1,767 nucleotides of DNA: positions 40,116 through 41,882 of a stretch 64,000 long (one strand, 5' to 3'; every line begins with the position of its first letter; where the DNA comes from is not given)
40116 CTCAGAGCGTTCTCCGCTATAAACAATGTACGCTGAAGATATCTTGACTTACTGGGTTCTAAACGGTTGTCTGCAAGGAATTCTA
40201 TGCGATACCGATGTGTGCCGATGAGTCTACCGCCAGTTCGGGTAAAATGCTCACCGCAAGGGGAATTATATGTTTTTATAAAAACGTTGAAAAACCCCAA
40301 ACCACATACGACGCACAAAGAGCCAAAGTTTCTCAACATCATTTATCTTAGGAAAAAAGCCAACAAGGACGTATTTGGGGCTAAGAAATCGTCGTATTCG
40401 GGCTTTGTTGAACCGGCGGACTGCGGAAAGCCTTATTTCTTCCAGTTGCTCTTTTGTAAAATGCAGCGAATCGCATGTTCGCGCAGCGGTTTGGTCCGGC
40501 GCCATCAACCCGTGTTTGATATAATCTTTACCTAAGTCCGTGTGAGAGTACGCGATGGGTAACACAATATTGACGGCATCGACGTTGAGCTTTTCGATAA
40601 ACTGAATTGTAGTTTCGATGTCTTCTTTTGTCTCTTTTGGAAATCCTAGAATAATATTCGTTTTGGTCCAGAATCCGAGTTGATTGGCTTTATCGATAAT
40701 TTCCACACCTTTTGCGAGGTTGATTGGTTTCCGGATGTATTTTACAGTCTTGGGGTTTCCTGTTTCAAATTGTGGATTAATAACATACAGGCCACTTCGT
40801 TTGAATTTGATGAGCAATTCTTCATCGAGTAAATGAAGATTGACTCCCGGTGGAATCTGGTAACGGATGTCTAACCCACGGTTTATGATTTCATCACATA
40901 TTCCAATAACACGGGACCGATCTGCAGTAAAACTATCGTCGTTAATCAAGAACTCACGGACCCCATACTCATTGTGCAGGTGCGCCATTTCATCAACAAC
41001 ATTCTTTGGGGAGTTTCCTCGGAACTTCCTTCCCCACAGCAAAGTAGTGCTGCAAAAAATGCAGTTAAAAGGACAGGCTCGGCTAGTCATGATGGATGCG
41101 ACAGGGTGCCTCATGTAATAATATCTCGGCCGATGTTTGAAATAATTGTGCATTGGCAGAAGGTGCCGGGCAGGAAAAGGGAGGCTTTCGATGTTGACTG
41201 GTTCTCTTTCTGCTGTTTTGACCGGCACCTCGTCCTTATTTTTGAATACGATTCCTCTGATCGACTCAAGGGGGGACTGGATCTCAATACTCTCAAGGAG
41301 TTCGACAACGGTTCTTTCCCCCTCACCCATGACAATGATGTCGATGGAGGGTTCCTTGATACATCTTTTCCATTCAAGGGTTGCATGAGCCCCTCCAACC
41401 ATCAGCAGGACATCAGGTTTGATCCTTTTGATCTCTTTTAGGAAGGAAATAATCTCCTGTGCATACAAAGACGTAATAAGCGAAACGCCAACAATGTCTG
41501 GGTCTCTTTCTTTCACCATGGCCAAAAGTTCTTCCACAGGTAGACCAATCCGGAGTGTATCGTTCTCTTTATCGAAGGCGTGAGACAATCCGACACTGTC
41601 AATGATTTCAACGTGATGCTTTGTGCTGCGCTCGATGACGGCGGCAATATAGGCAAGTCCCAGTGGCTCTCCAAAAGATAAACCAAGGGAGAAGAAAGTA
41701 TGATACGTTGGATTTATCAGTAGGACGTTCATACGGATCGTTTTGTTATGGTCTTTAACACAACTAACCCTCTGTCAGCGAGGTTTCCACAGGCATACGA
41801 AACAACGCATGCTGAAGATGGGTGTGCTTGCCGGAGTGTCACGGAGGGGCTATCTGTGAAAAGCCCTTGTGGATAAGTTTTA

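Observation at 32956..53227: Exceptionally methylation-rich glycan locus: six SAM methyltransferases plus a B12-radical SAM enzyme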

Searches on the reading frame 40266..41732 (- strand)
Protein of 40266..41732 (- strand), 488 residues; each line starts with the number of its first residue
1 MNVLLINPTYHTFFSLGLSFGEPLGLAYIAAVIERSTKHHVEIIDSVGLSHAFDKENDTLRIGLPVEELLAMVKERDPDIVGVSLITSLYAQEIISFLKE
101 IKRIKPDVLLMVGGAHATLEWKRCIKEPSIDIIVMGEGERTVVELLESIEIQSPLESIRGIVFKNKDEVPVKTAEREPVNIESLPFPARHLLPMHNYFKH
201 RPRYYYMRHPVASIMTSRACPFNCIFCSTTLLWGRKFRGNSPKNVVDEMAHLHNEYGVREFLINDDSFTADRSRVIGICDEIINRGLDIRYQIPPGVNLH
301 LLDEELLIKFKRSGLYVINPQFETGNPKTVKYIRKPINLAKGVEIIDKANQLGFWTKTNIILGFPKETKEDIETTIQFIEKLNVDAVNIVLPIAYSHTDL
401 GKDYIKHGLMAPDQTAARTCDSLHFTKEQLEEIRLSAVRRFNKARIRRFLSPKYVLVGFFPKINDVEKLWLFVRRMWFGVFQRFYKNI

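Call 3: search_protein_families(library=pfam, proteins=[window:40266-41732:-], max_evalue=0.01)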
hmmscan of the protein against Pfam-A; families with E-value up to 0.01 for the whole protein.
window:40266-41732:- (488 aa): 2 families
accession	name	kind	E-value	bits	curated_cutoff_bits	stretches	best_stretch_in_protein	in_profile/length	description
PF02310.24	B12-binding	-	5.7e-21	75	32.1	1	21-145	12-120/121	B12 binding domain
PF04055.27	Radical_SAM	-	1.4e-20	74.6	29.5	1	216-379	3-166/166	Radical SAM superfamily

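Call 9: search_protein_families(library=ncbifam, proteins=[window:40266-41732:-], max_evalue=0.001)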
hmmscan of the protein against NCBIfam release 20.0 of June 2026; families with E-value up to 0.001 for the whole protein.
window:40266-41732:- (488 aa): 40 families (the best 25 are shown)
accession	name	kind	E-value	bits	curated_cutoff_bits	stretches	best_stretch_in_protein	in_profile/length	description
NF038361.1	rSAM_Sden_1168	equivalog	2.7e-59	201.2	575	1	22-444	84-518/560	Sden_1168 family B12-binding radical SAM P-methyltransferase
TIGR02026.1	BchE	equivalog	1.9e-51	175.4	481.35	1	3-400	2-383/497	magnesium-protoporphyrin IX monomethyl ester anaerobic oxidative cyclase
TIGR03471.1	HpnJ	equivalog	5.7e-45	154.1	577.6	1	66-417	59-400/472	hopanoid biosynthesis associated radical SAM protein HpnJ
NF050148.1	rSAM_ApyD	equivalog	5.1e-44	150.7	750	1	24-381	26-365/645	RiPP biosynthesis radical SAM protein ApyD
TIGR04367.1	HpnR_B12_rSAM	equivalog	1.3e-37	129.5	650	1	1-399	1-368/490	hopanoid C-3 methylase HpnR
TIGR04072.2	rSAM_ladder_B12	equivalog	4.2e-33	114.6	360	1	56-418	37-386/443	lipid biosynthesis B12-binding/radical SAM protein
TIGR04385.1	B12_rSAM_cofa1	equivalog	7.3e-31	107.8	450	1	23-382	20-364/438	B12 lower ligand biosynthesis radical SAM protein BzaD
TIGR04013.1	B12_SAM_MJ_1487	hypoth_equivalog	2.9e-30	105.4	251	2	71-254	36-194/382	TIGR04013 family B12-binding domain/radical SAM domain-containing protein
TIGR03975.1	rSAM_ocin_1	subfamily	3.3e-28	98.5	281.85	1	66-382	117-430/606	RiPP maturation radical SAM C-methyltransferase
TIGR04014.1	B12_SAM_MJ_0865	equivalog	4.6e-24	85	360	1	74-404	35-358/434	methyl-coenzyme M reductase glutamine C-methyltransferase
NF040542.1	rSAM_RCCLKC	equivalog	2.5e-21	76.3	450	1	74-396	45-362/423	arsinothricin biosynthesis radical SAM protein ArsL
NF033712.0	B12_rSAM_KedN5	subfamily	8e-21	73.9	700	1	70-268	55-251/624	KedN5 family methylcobalamin-dependent radical SAM C-methyltransferase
TIGR04479.1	bcpD_PhpK_rSAM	subfamily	2.4e-20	72.4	600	1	67-385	100-412/504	PhpK family radical SAM P-methyltransferase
TIGR04190.1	B12_SAM_Ta0216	equivalog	1.2e-17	63.7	500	1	72-382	74-394/554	TIGR04190 family B12-binding domain/radical SAM domain protein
NF033070.1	rSAM_AprD4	equivalog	5.8e-17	61.7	500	1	180-428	169-414/456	AprD4 family radical SAM diol-dehydratase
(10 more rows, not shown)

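Call 11: find_encoding_contigs(protein=window:40266-41732:-, flank=10000, max_places=6)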
Protein window:40266-41732:- (488 aa): 11 contigs read that carry it; 6 places shown.
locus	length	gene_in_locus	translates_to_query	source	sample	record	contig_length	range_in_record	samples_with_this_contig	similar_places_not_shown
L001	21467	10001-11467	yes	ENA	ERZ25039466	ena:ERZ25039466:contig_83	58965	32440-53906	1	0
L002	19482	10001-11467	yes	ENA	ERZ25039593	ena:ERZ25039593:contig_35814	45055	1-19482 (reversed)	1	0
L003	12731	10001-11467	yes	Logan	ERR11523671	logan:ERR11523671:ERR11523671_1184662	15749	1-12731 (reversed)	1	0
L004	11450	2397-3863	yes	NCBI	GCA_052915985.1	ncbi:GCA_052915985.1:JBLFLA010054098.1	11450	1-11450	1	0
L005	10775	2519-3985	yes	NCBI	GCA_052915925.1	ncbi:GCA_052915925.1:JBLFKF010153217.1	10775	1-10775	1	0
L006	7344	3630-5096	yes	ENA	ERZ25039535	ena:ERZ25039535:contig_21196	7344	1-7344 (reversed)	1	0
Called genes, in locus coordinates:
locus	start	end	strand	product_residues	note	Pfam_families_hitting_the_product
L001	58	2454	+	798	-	-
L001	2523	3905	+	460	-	PF09594:GT87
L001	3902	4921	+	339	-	PF00535:Glycos_transf_2, PF10111:Glyco_tranf_2_2 (weak)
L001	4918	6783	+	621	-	PF13522:GATase_6, PF13537:GATase_7, PF00733:Asn_synthase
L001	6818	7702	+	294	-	PF13489:Methyltransf_23, PF08241:Methyltransf_11, PF08242:Methyltransf_12 (weak), PF13649:Methyltransf_25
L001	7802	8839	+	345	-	PF13439:Glyco_transf_4, PF13579:Glyco_trans_4_4, PF20706:GT4-conflict, PF00534:Glycos_transf_1, PF13692:Glyco_trans_1_4, PF13524:Glyco_trans_1_2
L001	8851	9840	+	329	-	PF03706:LPG_synthase_TM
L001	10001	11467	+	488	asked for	PF02310:B12-binding, PF04055:Radical_SAM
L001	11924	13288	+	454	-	PF05598:DUF772 (weak), PF01609:DDE_Tnp_1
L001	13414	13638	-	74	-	-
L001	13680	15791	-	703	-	PF01627:Hpt, PF02895:H-kinase_dim, PF02518:HATPase_c, PF01584:CheW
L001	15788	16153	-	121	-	PF00072:Response_reg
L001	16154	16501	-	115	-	PF13466:STAS_2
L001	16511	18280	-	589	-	PF00015:MCPsignal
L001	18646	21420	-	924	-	PF13188:PAS_8 (weak), PF13426:PAS_9, PF08447:PAS_3 (faint), PF00989:PAS (weak), PF13426:PAS_9 (weak), PF00512:HisKA, PF02518:HATPase_c, PF00072:Response_reg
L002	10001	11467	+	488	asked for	PF02310:B12-binding, PF04055:Radical_SAM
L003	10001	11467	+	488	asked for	PF02310:B12-binding, PF04055:Radical_SAM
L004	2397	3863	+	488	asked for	PF02310:B12-binding, PF04055:Radical_SAM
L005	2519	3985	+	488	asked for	PF02310:B12-binding, PF04055:Radical_SAM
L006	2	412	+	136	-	?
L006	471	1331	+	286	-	PF13489:Methyltransf_23, PF08241:Methyltransf_11, PF08242:Methyltransf_12 (faint), PF13649:Methyltransf_25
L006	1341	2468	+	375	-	PF13439:Glyco_transf_4, PF13579:Glyco_trans_4_4, PF20706:GT4-conflict, PF00534:Glycos_transf_1, PF13692:Glyco_trans_1_4, PF13524:Glyco_trans_1_2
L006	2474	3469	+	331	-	PF03706:LPG_synthase_TM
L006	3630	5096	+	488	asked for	PF02310:B12-binding, PF04055:Radical_SAM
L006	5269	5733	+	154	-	PF08242:Methyltransf_12 (faint), PF13679:Methyltransf_32 (weak), PF13847:Methyltransf_31 (weak), PF13649:Methyltransf_25 (weak)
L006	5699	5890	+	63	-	PF13489:Methyltransf_23 (weak)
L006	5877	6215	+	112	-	-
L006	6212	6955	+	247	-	-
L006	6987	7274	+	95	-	-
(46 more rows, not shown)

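Call 16: find_homologous_proteins(query=window:40266-41732:-, max_evalue=1e-20)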
Query window:40266-41732:- (488 aa): 1078 proteins with E <= 1e-20 among 8000 candidates; the best 120 are listed.
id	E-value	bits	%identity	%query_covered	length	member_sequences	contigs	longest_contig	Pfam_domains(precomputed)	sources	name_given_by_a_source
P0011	0.0e+0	1116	100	100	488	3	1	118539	PF04055.28,PF02310.25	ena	-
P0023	6.1e-287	970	85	100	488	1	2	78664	PF04055.28,PF02310.25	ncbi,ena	-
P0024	1.2e-283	959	83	100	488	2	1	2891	PF04055.28,PF02310.25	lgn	-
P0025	4.7e-215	733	65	99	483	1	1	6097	PF04055.28,PF02310.25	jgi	jgi:anaerobic magnesium-protoporphyrin IX monomethyl ester cyclase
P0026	7.9e-177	607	55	99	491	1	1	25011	PF04055.28,PF02310.25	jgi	jgi:anaerobic magnesium-protoporphyrin IX monomethyl ester cyclase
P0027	7.5e-172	590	53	100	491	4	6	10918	PF04055.28,PF02310.25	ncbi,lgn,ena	-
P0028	2.5e-163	562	52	95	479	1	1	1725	PF04055.28,PF02310.25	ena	-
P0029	7.7e-163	561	52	99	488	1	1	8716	PF04055.28,PF02310.25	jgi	-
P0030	1.8e-162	559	51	98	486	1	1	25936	PF04055.28,PF02310.25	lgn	-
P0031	1.3e-160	553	51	99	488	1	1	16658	PF04055.28,PF02310.25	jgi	jgi:magnesium-protoporphyrin IX monomethyl ester (oxidative) cyclase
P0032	1.5e-155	537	49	98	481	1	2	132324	PF04055.28,PF02310.25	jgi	-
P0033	5.2e-155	535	49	100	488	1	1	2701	PF04055.28,PF02310.25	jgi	jgi:radical SAM superfamily enzyme YgiQ (UPF0313 family)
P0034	6.3e-154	531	49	98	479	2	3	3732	PF04055.28,PF02310.25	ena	-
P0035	1.8e-153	530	49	98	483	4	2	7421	PF04055.28,PF02310.25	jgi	-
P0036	7.9e-151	521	50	98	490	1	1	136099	PF04055.28,PF02310.25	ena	-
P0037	3.1e-150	519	49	99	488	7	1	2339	PF04055.28,PF02310.25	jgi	jgi:anaerobic magnesium-protoporphyrin IX monomethyl ester cyclase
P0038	7.6e-136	472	46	98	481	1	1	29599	PF04055.28,PF02310.25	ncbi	-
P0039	3.3e-131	456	44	98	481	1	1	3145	PF04055.28,PF02310.25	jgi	jgi:anaerobic magnesium-protoporphyrin IX monomethyl ester cyclase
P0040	2.3e-125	437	44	95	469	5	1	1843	PF04055.28,PF02310.25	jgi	jgi:magnesium-protoporphyrin IX monomethyl ester (oxidative) cyclase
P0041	3.3e-122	427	62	60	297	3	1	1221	PF04055.28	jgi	jgi:radical SAM superfamily enzyme YgiQ (UPF0313 family)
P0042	1.8e-121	424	43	95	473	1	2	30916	PF04055.28,PF02310.25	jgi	jgi:magnesium-protoporphyrin IX monomethyl ester (oxidative) cyclase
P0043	3.4e-121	423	42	98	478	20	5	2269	PF04055.28,PF02310.25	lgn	-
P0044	2.1e-120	421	48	79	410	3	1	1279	PF04055.28,PF02310.25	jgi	jgi:radical SAM superfamily enzyme YgiQ (UPF0313 family)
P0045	5.8e-120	419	44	98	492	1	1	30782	PF04055.28,PF19864.6,PF02310.25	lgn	-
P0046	7.2e-120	419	41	98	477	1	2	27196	PF04055.28,PF02310.25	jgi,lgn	jgi:anaerobic magnesium-protoporphyrin IX monomethyl ester cyclase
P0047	9.9e-117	409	41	98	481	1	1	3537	PF04055.28,PF02310.25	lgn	-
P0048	8.6e-104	366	38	98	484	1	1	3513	PF04055.28,PF02310.25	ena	-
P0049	2.0e-102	361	39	100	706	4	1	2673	PF13847.13,PF13489.13,PF13649.13,PF04055.28,PF08241.19,PF02310.25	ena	-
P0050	3.7e-101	357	38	97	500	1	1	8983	PF04055.28,PF02310.25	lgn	-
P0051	6.8e-100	353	39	97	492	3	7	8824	PF04055.28,PF02310.25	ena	-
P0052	6.5e-99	350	38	100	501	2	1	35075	PF04055.28,PF02310.25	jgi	-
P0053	1.7e-98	348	36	100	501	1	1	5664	PF04055.28,PF02310.25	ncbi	-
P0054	4.7e-98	347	38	97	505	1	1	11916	PF04055.28,PF02310.25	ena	-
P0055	3.5e-97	344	38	99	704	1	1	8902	PF13847.13,PF13489.13,PF04055.28,PF08241.19,PF02310.25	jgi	-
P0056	6.7e-97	343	39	94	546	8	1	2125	PF04055.28,PF02310.25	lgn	-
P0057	8.9e-97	343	36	100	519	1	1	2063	PF04055.28,PF02310.25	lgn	-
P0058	1.4e-96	342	38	96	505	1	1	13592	PF04055.28,PF02310.25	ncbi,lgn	ncbi:MAG: B12-binding domain-containing radical SAM protein [Candidatus Nanoarchaeia archaeon]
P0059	4.9e-96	340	37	98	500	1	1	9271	PF04055.28,PF02310.25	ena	-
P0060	9.1e-96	340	36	100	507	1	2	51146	PF04055.28,PF02310.25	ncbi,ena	-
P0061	1.0e-95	339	36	100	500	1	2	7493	PF04055.28,PF02310.25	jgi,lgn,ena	-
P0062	3.3e-95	338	36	100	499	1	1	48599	PF04055.28,PF19864.6,PF02310.25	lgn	-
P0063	3.5e-95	338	37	100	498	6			PF04055.28,PF02310.25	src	-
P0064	4.3e-95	337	37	100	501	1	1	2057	PF04055.28,PF02310.25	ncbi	-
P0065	9.0e-95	336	36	100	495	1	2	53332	PF04055.28,PF02310.25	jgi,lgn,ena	-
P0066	2.4e-94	335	38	97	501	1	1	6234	PF04055.28,PF02310.25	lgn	-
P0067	2.6e-94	335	36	100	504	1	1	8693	PF04055.28,PF02310.25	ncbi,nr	ncbi:MAG: radical SAM protein [archaeon]|nr:radical SAM protein [archaeon]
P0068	1.0e-93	333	38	93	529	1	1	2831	PF04055.28,PF02310.25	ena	-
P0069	1.3e-93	332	38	95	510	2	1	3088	PF04055.28,PF02310.25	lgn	-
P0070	2.2e-93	332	37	99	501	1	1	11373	PF04055.28,PF02310.25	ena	-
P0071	3.0e-93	331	39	93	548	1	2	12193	PF04055.28,PF02310.25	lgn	-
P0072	3.2e-93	331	37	97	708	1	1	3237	PF13489.13,PF04055.28,PF01209.25,PF08241.19,PF02310.25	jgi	-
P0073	6.3e-93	330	37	100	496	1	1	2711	PF04055.28,PF02310.25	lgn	-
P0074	8.9e-93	330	36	99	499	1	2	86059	PF04055.28,PF02310.25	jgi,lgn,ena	-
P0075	1.6e-92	329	37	97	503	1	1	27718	PF04055.28,PF02310.25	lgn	-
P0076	4.0e-92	328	37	93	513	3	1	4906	PF04055.28,PF02310.25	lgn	-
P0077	1.1e-91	326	34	100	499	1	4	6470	PF04055.28,PF02310.25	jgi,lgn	-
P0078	1.4e-91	326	37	97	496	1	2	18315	PF04055.28,PF02310.25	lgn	-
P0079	2.0e-91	325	39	91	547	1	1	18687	PF04055.28,PF02310.25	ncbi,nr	ncbi:MAG TPA: radical SAM protein [Magnetospirillum sp.]|nr:radical SAM protein [Magnetospirillum sp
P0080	2.7e-91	325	39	97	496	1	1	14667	PF04055.28,PF02310.25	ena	-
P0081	5.4e-91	324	38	91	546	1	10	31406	PF04055.28,PF02310.25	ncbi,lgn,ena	-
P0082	7.6e-91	323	37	97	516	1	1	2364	PF04055.28,PF02310.25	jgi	jgi:anaerobic magnesium-protoporphyrin IX monomethyl ester cyclase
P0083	9.9e-91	323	38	91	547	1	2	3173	PF04055.28,PF02310.25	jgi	jgi:magnesium-protoporphyrin IX monomethyl ester (oxidative) cyclase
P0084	1.1e-90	323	36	97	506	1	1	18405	PF04055.28,PF02310.25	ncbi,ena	-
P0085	9.6e-90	320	37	98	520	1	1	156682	PF04055.28,PF02310.25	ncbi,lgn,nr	ncbi:MAG: B12-binding domain-containing radical SAM protein [Actinobacteria bacterium]|nr:B12-bindin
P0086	2.8e-89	318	37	97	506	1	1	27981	PF04055.28,PF02310.25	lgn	-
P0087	3.9e-89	318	38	94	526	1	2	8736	PF04055.28,PF02310.25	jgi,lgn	-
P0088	4.2e-89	318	38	93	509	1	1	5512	PF04055.28,PF02310.25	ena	-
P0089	4.2e-89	318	37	93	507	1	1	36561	PF04055.28,PF02310.25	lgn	-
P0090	3.0e-88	315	34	100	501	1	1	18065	PF04055.28,PF02310.25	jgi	-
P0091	6.1e-88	314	36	98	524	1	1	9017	PF04055.28,PF02310.25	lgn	-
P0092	8.7e-88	313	37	93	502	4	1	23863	PF04055.28,PF02310.25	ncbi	ncbi:MAG: radical SAM protein [Patescibacteria group bacterium]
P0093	3.1e-87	311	39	84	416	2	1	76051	PF04055.28,PF02310.25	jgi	-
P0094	5.1e-87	311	35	92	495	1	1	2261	PF04055.28,PF02310.25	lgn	-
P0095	2.3e-86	308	38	93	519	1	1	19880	PF04055.28,PF02310.25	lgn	-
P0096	5.2e-86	307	36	96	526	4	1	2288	PF04055.28,PF02310.25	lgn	-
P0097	5.7e-86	307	37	89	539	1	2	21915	PF04055.28,PF02310.25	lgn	-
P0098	1.8e-85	306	37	89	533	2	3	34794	PF04055.28,PF02310.25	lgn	-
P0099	5.8e-85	304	38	88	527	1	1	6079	PF04055.28,PF02310.25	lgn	-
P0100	1.1e-84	303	35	97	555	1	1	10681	PF04055.28,PF02310.25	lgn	-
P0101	1.6e-84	302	36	88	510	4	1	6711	PF04055.28,PF02310.25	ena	-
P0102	4.3e-84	301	37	93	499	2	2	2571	PF04055.28,PF02310.25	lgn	-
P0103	5.3e-84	301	34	98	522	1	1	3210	PF04055.28,PF02310.25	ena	-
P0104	1.4e-83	299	36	92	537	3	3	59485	PF04055.28,PF02310.25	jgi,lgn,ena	-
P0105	3.1e-83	298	36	93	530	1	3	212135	PF04055.28,PF02310.25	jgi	jgi:anaerobic magnesium-protoporphyrin IX monomethyl ester cyclase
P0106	3.5e-83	298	35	93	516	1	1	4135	PF04055.28,PF02310.25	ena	-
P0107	3.9e-83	298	36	97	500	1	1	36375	PF04055.28,PF02310.25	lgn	-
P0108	2.7e-82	295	36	93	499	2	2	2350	PF04055.28,PF02310.25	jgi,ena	-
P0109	4.2e-82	294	35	93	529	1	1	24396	PF04055.28,PF02310.25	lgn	-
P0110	6.0e-82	294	35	93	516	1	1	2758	PF04055.28,PF02310.25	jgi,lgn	jgi:magnesium-protoporphyrin IX monomethyl ester (oxidative) cyclase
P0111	6.1e-82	294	36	92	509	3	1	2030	PF04055.28,PF02310.25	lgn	-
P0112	1.4e-81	293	36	93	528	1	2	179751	PF04055.28,PF02310.25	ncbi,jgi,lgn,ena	-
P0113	7.5e-81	290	36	97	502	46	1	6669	PF04055.28,PF02310.25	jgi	-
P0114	9.5e-81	290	35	98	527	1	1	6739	PF04055.28,PF02310.25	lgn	-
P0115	1.0e-80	290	37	91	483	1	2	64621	PF04055.28,PF02310.25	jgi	-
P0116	1.2e-80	290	36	89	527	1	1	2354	PF04055.28,PF02310.25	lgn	-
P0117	1.7e-80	289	34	100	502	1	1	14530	PF04055.28,PF02310.25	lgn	-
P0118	1.1e-79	287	36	92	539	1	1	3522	PF04055.28,PF02310.25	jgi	-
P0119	1.5e-79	286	35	97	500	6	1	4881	PF04055.28,PF02310.25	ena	-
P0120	1.6e-79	286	39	77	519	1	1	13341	PF04055.28,PF02310.25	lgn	-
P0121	1.7e-79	286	34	95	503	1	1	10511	PF04055.28,PF02310.25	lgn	-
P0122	2.7e-79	285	37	97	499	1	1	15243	PF04055.28,PF02310.25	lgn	-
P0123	4.8e-79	284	34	93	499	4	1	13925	PF04055.28,PF02310.25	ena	-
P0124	9.0e-79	283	37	92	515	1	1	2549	PF04055.28,PF02310.25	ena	-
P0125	1.9e-78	282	35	92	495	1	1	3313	PF04055.28,PF02310.25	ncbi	-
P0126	3.7e-78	281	33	98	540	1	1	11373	PF04055.28,PF02310.25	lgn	-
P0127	6.6e-78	281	35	93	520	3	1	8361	PF04055.28,PF02310.25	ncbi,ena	-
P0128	1.0e-77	280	33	98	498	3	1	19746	PF04055.28,PF02310.25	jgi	-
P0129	1.4e-77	280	34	95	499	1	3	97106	PF04055.28,PF02310.25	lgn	-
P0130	3.1e-77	278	35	96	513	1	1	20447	PF04055.28,PF02310.25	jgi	jgi:anaerobic magnesium-protoporphyrin IX monomethyl ester cyclase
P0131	5.0e-77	278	34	92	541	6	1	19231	PF04055.28,PF02310.25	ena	-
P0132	1.3e-76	276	34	93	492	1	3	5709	PF04055.28,PF02310.25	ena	-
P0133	2.9e-76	275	38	93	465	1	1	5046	PF04055.28,PF02310.25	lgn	-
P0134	3.1e-76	275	36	84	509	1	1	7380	PF04055.28,PF02310.25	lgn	-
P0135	7.4e-76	274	34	94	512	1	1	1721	PF04055.28,PF02310.25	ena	-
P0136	8.8e-76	274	36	93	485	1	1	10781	PF04055.28,PF02310.25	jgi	jgi:magnesium-protoporphyrin IX monomethyl ester (oxidative) cyclase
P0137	3.5e-75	272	35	88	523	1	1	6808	PF04055.28,PF02310.25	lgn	-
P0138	4.2e-75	271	36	93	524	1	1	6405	PF04055.28,PF02310.25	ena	-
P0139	5.5e-75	271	35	92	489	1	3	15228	PF04055.28,PF02310.25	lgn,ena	-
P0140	5.8e-75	271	33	96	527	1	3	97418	PF04055.28,PF02310.25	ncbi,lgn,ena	ncbi:MAG: radical SAM protein [Candidatus Firestonebacteria bacterium]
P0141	1.4e-74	270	38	80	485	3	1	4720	PF04055.28,PF02310.25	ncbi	-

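Call 17: find_encoding_contigs(protein=P0023, flank=10000, max_places=2)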
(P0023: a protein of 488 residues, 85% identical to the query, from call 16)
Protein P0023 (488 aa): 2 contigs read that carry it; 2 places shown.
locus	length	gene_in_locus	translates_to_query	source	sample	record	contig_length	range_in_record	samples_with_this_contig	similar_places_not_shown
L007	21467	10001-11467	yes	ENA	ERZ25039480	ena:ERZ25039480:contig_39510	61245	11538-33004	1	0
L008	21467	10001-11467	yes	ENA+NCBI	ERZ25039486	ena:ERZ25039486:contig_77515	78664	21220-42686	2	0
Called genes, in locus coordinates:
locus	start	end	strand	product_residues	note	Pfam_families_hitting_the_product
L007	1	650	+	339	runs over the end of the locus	PF00535:Glycos_transf_2, PF10111:Glyco_tranf_2_2 (weak)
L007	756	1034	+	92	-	PF13522:GATase_6, PF13537:GATase_7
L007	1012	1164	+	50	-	PF13522:GATase_6, PF13537:GATase_7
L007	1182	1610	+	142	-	PF00733:Asn_synthase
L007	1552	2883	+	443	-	PF00733:Asn_synthase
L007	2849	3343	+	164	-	-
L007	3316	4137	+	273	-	PF13439:Glyco_transf_4, PF13579:Glyco_trans_4_4, PF00534:Glycos_transf_1, PF13692:Glyco_trans_1_4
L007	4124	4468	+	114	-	PF00534:Glycos_transf_1, PF13524:Glyco_trans_1_2, PF13692:Glyco_trans_1_4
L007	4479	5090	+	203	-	PF03706:LPG_synthase_TM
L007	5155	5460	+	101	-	-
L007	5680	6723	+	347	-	-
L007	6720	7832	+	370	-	PF13489:Methyltransf_23, PF08241:Methyltransf_11, PF08242:Methyltransf_12, PF13649:Methyltransf_25, PF13847:Methyltransf_31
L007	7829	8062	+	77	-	-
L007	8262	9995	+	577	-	-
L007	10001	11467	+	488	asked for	PF02310:B12-binding, PF04055:Radical_SAM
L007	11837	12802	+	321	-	PF01757:Acyl_transf_3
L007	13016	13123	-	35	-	-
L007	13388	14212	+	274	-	PF13489:Methyltransf_23, PF08003:Methyltransf_9 (weak), PF13847:Methyltransf_31 (faint), PF08241:Methyltransf_11, PF08242:Methyltransf_12, PF13649:Methyltransf_25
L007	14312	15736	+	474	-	PF02310:B12-binding, PF04055:Radical_SAM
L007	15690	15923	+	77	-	-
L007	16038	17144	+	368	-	PF04055:Radical_SAM, PF13186:SPASM (weak)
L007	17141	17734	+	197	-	PF13489:Methyltransf_23, PF07021:MetW, PF13649:Methyltransf_25, PF13847:Methyltransf_31, PF08241:Methyltransf_11, PF08242:Methyltransf_12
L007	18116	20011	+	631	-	-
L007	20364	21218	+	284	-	PF00535:Glycos_transf_2, PF10111:Glyco_tranf_2_2 (faint)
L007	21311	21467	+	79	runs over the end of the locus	-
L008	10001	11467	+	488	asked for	PF02310:B12-binding, PF04055:Radical_SAM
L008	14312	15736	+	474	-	PF02310:B12-binding, PF04055:Radical_SAM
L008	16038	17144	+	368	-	PF04055:Radical_SAM, PF13186:SPASM (weak)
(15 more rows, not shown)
